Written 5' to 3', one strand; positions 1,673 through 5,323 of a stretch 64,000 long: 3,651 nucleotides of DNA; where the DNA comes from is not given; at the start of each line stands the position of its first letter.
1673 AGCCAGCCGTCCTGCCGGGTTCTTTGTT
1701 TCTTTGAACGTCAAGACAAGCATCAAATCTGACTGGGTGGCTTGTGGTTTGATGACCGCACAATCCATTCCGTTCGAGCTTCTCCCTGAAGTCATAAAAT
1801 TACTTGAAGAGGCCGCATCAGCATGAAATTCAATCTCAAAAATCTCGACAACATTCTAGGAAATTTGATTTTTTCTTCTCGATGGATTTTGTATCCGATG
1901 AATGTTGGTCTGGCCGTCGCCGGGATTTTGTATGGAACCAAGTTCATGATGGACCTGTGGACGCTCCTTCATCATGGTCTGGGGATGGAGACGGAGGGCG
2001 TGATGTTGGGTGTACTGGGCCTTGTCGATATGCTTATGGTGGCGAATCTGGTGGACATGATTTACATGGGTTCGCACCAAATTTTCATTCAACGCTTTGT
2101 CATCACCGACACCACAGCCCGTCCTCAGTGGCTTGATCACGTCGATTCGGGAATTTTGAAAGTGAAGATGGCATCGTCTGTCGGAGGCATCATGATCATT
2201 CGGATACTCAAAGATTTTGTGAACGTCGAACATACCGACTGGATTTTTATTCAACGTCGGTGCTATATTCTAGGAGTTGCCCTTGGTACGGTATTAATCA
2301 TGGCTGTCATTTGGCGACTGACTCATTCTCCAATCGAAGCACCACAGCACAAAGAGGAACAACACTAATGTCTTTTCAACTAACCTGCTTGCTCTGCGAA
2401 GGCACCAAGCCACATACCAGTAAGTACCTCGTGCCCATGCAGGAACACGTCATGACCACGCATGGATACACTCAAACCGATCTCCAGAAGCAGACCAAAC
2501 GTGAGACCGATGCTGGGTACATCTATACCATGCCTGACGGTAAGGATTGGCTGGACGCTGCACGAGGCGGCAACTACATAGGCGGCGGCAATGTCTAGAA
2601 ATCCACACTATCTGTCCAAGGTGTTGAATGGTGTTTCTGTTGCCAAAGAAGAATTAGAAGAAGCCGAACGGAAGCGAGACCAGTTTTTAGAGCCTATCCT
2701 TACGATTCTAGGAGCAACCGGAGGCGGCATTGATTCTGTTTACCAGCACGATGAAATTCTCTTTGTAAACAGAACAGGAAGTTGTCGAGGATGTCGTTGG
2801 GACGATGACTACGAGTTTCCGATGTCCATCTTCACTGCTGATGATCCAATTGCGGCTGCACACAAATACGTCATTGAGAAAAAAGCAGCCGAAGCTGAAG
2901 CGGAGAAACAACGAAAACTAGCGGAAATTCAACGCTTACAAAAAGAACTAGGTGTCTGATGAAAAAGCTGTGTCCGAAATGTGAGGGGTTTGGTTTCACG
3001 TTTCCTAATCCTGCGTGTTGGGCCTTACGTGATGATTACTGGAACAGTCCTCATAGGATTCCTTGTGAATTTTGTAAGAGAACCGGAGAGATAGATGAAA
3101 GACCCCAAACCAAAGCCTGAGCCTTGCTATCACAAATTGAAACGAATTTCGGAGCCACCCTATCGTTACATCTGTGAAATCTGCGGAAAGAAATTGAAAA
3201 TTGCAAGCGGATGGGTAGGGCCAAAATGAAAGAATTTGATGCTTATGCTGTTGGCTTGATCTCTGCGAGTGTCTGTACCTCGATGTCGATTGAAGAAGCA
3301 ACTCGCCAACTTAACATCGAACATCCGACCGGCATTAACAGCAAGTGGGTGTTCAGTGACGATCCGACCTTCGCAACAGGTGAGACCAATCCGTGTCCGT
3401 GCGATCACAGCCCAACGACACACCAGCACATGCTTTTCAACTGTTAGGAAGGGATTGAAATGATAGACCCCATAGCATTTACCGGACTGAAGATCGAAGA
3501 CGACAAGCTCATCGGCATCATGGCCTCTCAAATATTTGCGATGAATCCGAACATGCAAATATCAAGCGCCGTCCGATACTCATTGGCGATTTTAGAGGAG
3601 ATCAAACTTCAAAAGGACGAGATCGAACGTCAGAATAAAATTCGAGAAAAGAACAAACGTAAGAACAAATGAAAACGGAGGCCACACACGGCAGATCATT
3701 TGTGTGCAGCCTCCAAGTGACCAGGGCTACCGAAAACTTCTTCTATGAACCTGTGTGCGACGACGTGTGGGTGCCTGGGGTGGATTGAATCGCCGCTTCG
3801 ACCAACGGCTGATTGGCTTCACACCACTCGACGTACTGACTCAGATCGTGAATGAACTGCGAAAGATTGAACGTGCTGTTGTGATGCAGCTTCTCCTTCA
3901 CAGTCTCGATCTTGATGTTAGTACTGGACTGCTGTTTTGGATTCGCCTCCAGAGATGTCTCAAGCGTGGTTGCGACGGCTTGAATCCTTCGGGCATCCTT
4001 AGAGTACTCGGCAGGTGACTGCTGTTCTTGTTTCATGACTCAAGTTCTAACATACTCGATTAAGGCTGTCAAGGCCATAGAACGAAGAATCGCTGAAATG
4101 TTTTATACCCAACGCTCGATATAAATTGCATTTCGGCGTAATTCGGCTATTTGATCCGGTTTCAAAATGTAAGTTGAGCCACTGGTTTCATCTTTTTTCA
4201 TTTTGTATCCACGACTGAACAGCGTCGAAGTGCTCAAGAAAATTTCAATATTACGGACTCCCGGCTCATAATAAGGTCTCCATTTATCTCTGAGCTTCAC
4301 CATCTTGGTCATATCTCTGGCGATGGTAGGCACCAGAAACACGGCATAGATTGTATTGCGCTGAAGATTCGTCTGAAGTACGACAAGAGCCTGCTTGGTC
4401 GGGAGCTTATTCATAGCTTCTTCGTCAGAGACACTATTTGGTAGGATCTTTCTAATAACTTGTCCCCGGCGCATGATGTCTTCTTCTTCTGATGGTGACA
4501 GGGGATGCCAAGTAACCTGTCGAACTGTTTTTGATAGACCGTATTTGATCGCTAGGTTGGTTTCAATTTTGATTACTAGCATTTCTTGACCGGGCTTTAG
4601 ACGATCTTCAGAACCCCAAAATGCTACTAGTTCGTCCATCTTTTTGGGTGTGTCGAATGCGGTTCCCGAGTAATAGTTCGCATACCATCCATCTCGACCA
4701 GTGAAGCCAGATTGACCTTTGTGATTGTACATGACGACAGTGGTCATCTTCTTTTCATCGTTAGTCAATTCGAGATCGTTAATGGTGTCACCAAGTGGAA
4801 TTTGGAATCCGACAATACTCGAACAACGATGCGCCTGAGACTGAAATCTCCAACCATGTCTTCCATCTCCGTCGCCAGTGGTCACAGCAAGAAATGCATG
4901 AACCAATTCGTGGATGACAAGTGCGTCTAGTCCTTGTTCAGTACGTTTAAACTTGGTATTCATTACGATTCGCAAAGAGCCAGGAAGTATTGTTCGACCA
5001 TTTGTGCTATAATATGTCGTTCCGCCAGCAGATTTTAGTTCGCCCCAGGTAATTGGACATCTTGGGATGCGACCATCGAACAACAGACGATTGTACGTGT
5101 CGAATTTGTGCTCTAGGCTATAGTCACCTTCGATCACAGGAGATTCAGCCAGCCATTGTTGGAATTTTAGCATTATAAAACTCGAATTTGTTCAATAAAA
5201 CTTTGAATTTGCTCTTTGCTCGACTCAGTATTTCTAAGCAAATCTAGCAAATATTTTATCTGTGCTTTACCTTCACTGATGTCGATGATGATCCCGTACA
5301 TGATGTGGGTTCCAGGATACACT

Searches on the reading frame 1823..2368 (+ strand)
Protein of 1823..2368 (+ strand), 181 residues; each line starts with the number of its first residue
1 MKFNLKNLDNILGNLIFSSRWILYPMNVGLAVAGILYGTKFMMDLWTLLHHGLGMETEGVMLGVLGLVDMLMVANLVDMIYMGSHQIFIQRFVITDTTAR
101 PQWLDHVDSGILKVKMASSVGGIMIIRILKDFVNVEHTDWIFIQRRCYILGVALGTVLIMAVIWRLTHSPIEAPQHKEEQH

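Call 67: search_protein_families(library=pfam, proteins=[window:1823-2368:+], max_evalue=0.05)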
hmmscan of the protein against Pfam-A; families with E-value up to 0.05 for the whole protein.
window:1823-2368:+ (181 aa): 1 family
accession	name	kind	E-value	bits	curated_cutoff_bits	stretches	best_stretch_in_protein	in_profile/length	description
PF03350.21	UPF0114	-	3.3e-24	85.8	23.1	1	16-132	1-117/117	Uncharacterized protein family, UPF0114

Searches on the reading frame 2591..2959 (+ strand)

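Call 67: search_protein_families(library=pfam, proteins=[window:2591-2959:+], max_evalue=0.05)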
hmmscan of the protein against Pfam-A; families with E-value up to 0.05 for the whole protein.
window:2591-2959:+ (122 aa): 2 families
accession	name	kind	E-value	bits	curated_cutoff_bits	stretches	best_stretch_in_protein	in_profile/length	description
PF01106.22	NifU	-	0.0064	17.1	27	1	32-69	4-42/67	NifU-like domain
PF22470.1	Histone_HNS_N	-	0.0095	16.3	24.5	0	96-122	44-70/79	H-NS histone-like proteins, N-terminal domain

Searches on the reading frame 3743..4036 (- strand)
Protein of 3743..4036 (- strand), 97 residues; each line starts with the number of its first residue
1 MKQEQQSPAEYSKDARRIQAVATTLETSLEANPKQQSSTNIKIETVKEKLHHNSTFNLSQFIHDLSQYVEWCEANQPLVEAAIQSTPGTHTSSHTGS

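Call 67: search_protein_families(library=pfam, proteins=[window:3743-4036:-], max_evalue=0.05)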
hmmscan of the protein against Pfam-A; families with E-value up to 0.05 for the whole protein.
window:3743-4036:- (97 aa): 0 families

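Call 70: find_related_loci(query=window:3743-4036:-, collection=viral_contigs, flank=3000)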
Query window:3743-4036:- (97 aa) in viral_contigs; peptide patterns used: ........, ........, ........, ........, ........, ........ (x = any residue, [..] = any of these).
24 stretches matched a pattern, but none encodes a relative of the query by tblastn (E <= 1e-3).

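Call 92: search_protein_families(library=phrogs, proteins=[window:3743-4036:-], max_evalue=0.001)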
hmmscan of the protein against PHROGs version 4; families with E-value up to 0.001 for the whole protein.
window:3743-4036:- (97 aa): 0 families

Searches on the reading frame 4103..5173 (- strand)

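Call 67: search_protein_families(library=pfam, proteins=[window:4103-5173:-], max_evalue=0.05)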
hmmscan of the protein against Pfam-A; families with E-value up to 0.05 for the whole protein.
window:4103-5173:- (356 aa): 1 family
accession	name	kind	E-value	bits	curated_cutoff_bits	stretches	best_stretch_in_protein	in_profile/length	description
PF10263.15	SprT-like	-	3.5e-11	43.3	25.6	1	21-120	2-98/108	SprT-like family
